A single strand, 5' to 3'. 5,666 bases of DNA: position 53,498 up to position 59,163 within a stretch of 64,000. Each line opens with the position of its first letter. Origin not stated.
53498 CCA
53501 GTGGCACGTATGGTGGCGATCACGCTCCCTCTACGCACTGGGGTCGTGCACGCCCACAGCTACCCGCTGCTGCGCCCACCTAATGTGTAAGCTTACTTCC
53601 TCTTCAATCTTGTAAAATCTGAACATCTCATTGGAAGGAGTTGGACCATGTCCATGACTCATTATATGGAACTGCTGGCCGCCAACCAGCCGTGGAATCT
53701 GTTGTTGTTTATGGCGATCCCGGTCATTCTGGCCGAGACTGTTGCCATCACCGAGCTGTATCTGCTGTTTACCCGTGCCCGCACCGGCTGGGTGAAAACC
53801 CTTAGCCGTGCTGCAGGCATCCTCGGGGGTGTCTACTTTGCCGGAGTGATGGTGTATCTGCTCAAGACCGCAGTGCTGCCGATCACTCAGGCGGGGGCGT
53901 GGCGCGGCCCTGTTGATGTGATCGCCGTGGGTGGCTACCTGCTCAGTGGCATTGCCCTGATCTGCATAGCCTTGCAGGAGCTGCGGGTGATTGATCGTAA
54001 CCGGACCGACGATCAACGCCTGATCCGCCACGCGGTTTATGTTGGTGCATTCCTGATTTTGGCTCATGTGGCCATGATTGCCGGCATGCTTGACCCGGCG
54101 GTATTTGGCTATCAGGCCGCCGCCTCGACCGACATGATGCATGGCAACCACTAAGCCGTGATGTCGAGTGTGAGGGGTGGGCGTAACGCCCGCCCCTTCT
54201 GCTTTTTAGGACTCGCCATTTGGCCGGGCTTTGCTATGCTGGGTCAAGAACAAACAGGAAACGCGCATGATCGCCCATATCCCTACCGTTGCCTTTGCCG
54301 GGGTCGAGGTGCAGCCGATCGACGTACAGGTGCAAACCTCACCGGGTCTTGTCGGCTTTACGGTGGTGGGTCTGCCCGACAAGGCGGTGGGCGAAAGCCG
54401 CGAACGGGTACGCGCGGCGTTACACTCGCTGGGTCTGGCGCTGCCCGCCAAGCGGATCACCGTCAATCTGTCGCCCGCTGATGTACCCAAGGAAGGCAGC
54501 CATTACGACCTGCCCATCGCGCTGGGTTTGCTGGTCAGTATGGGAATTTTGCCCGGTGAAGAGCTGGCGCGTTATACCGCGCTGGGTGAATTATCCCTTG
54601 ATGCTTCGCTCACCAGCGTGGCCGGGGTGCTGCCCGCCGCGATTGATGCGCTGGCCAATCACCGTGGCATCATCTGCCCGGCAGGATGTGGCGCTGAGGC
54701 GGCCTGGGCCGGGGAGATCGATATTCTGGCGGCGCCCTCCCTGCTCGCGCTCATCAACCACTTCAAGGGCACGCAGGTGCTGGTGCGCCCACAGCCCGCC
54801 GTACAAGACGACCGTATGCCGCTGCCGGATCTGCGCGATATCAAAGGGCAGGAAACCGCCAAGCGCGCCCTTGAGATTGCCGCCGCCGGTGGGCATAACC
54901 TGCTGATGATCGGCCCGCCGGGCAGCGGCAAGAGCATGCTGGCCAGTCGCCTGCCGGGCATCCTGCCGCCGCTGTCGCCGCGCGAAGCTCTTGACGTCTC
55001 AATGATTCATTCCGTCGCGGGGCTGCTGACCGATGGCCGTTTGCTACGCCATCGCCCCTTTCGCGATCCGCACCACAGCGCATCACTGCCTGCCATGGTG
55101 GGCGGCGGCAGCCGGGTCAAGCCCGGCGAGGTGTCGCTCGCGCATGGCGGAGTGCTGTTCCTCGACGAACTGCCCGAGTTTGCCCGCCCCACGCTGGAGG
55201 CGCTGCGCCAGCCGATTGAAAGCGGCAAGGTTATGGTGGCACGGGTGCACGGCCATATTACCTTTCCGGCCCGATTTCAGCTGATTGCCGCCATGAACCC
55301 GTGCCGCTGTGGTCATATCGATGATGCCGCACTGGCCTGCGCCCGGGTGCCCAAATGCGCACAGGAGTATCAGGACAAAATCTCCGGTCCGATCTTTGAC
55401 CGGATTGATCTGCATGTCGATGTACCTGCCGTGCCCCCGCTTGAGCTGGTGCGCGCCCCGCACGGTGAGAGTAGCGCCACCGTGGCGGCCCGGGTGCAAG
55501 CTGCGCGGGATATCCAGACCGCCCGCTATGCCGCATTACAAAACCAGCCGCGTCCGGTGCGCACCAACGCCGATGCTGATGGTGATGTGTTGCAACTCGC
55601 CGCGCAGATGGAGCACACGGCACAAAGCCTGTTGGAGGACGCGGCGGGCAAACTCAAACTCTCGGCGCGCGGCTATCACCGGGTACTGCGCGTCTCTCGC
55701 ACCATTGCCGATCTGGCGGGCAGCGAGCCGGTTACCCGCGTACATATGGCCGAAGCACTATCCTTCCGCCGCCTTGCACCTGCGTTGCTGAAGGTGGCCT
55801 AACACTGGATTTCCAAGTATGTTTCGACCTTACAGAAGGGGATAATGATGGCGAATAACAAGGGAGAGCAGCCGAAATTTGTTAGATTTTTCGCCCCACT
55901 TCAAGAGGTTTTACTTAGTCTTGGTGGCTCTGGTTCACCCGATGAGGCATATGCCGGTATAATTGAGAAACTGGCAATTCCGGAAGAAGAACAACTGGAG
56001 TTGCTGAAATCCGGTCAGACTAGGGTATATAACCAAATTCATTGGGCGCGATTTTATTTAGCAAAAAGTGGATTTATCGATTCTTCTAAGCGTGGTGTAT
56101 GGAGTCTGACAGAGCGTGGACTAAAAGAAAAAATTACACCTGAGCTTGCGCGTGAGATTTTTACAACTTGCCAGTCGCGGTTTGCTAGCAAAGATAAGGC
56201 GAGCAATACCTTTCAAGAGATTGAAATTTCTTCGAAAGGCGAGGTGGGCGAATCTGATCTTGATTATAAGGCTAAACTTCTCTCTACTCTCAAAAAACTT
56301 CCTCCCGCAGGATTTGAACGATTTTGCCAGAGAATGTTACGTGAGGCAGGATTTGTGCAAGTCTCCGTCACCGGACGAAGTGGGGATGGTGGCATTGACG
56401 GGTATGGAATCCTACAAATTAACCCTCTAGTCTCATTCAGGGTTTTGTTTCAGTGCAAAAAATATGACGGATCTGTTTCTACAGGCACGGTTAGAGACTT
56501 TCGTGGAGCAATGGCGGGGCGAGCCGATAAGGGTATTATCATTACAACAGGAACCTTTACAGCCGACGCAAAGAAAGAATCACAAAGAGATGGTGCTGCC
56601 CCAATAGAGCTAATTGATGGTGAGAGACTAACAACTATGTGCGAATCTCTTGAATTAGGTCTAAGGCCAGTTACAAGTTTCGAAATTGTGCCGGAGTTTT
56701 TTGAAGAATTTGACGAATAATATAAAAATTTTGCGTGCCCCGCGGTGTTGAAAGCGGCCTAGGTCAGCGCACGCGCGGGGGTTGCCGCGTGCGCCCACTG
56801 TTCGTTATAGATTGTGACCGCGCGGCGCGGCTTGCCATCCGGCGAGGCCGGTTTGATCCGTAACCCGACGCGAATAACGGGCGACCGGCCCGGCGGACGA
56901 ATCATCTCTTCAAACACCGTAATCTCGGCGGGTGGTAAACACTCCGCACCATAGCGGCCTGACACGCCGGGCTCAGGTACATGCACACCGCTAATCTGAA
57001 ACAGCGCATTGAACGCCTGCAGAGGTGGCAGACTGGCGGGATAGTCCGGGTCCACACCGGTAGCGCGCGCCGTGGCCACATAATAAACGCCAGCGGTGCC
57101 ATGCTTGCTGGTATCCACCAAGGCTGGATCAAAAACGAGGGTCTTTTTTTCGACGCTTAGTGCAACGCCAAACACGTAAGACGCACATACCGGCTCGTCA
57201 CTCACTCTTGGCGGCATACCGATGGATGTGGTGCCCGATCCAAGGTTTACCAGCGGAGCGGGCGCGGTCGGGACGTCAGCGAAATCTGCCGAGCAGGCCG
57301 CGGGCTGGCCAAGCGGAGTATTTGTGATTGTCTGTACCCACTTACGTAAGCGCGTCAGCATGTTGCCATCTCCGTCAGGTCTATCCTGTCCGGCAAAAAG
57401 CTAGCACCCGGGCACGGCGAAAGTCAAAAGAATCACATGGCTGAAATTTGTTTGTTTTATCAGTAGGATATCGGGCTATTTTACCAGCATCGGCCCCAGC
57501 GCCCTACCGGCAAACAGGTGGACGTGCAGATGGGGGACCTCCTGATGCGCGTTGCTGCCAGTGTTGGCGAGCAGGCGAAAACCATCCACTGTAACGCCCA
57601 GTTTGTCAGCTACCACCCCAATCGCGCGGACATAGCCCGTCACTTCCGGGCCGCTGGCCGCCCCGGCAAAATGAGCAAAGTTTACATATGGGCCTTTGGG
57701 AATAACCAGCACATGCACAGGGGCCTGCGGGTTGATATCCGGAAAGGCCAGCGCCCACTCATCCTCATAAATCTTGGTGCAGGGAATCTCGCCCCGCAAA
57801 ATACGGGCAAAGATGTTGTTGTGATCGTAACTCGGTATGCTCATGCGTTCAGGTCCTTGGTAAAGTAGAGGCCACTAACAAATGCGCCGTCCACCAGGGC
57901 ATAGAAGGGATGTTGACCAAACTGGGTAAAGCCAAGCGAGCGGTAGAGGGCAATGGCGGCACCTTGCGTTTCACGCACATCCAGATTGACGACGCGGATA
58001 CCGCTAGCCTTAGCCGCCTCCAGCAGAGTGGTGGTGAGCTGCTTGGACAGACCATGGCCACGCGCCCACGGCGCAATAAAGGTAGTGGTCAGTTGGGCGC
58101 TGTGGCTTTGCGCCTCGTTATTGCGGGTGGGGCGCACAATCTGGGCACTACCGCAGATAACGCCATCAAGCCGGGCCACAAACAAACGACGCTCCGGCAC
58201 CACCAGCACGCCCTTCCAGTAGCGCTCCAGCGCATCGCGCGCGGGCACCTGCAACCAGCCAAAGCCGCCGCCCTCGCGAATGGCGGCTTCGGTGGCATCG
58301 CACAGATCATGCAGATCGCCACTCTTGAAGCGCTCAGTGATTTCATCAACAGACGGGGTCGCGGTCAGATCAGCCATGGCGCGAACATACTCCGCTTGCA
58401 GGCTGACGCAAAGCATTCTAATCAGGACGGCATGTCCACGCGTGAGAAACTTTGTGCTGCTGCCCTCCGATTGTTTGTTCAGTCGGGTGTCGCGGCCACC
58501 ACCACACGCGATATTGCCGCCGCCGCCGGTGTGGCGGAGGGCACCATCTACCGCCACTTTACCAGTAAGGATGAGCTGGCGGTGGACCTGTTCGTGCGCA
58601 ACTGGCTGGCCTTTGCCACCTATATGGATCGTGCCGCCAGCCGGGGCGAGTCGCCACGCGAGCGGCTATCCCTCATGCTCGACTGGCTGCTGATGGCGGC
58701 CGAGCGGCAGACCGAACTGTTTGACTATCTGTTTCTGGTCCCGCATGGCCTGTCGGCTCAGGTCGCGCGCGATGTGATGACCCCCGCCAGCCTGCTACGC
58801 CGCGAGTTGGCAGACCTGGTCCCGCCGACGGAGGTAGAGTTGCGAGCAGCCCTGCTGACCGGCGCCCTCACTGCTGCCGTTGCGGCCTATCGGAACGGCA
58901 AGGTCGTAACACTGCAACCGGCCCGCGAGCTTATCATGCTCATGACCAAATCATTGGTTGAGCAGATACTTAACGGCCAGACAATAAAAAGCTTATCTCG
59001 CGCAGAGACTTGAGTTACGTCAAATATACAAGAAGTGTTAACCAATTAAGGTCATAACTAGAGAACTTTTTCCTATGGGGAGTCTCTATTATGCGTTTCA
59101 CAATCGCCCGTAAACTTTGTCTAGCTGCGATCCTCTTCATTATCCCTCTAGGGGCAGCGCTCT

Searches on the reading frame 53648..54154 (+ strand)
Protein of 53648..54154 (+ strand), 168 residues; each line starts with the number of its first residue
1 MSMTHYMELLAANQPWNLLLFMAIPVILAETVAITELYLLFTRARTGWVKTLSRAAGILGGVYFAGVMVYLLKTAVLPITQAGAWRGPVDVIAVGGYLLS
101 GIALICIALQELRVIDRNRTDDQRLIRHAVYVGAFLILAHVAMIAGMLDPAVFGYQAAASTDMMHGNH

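Call 8: search_protein_families(library=pfam, proteins=[window:53648-54154:+], max_evalue=0.01)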
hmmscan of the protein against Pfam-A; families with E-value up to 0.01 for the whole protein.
window:53648-54154:+ (168 aa): 1 family
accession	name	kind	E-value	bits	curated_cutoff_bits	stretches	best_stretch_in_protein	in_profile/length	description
PF20617.3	DUF6803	-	7.9e-70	234.6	27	1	1-160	1-160/162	Family of unknown function (DUF6803)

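Call 37: search_protein_families(library=ncbifam, proteins=[window:53648-54154:+], max_evalue=0.001)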
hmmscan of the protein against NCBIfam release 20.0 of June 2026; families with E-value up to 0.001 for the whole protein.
window:53648-54154:+ (168 aa): 0 families

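Call 85: search_protein_families(library=pfam, proteins=[window:53648-54154:+], max_evalue=1)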
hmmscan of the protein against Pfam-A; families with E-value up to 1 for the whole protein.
window:53648-54154:+ (168 aa): 4 families
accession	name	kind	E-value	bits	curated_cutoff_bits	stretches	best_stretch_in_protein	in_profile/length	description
PF20617.3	DUF6803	-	7.9e-70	234.6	27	1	1-160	1-160/162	Family of unknown function (DUF6803)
PF11188.13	DUF2975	-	0.033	14.5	27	1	40-112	50-115/130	Protein of unknown function (DUF2975)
PF14015.11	DUF4231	-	0.046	14.6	24.7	0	69-118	23-70/103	Protein of unknown function (DUF4231)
PF05805.17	L6_membrane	-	0.25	11.3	30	1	28-78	17-69/191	L6 membrane protein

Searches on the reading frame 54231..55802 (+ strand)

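Call 8: search_protein_families(library=pfam, proteins=[window:54231-55802:+], max_evalue=0.01)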
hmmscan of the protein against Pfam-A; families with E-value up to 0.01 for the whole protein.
window:54231-55802:+ (523 aa): 7 families
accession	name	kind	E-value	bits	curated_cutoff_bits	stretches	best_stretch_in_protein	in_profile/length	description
PF01078.27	Mg_chelatase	-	1.1e-93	312.8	20.3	1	200-402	1-203/207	Magnesium chelatase, subunit ChlI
PF13541.12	ChlI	-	2.6e-37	127.8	27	1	32-151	1-119/121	Subunit ChlI of Mg-chelatase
PF13335.12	Mg_chelatase_C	-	1.9e-28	99.3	26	1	412-513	1-94/94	Magnesium chelatase, subunit ChlI C-terminal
PF07728.20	AAA_5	-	1.6e-09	38.3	22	1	223-359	1-125/139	AAA domain (dynein-related subfamily)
PF00493.29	MCM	-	1.4e-06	28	23.3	1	296-359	112-175/224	MCM P-loop domain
PF00158.32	Sigma54_activat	-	4.1e-06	27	20.2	1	292-356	80-142/168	Sigma-54 interaction domain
PF13671.12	AAA_33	-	0.0087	16.8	27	0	224-242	2-20/143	AAA domain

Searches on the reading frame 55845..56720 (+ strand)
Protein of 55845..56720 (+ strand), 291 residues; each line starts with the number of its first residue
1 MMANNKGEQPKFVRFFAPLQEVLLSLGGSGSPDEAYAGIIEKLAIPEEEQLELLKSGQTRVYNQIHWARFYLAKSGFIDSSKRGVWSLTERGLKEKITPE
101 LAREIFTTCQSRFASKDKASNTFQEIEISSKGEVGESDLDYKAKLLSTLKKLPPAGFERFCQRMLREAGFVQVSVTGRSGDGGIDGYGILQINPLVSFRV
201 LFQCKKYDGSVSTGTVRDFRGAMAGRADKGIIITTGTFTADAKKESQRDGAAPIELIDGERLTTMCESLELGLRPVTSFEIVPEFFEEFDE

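Call 8: search_protein_families(library=pfam, proteins=[window:55845-56720:+], max_evalue=0.01)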
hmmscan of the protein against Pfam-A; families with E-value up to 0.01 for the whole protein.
window:55845-56720:+ (291 aa): 4 families
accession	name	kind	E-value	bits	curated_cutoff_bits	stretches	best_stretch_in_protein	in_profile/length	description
PF04471.18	Mrr_cat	-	9.8e-32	109.9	21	1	149-266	1-115/115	Restriction endonuclease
PF14338.12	Mrr_N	-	3.2e-21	75.7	29.5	1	12-94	1-83/87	Mrr N-terminal domain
PF22722.2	NA-iREase1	-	5.9e-11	42.7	27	1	157-262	1-104/106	NACHT-associated inactive Restriction Endonuclease 1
PF10356.15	RRG7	-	0.00012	22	22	0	197-223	84-110/185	Required for respiratory growth protein 7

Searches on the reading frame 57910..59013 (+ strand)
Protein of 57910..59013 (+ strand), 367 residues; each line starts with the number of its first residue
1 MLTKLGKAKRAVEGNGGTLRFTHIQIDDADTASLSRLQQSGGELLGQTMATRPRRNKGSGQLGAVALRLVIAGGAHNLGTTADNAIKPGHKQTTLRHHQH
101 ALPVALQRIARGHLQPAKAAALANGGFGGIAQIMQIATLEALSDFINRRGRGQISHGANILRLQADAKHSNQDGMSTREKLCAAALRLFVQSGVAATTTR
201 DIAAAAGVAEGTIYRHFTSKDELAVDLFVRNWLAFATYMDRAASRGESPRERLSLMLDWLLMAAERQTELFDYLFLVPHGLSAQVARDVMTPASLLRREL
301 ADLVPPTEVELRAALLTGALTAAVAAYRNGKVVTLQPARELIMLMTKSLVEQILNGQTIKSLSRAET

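Call 39: search_protein_families(library=pfam, proteins=[window:57910-59013:+], max_evalue=0.001)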
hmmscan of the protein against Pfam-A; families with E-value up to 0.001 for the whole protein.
window:57910-59013:+ (367 aa): 1 family
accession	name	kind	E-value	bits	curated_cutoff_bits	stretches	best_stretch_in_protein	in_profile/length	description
PF00440.29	TetR_N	-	6.8e-18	64.6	24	1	183-224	3-44/47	Bacterial regulatory proteins, tetR family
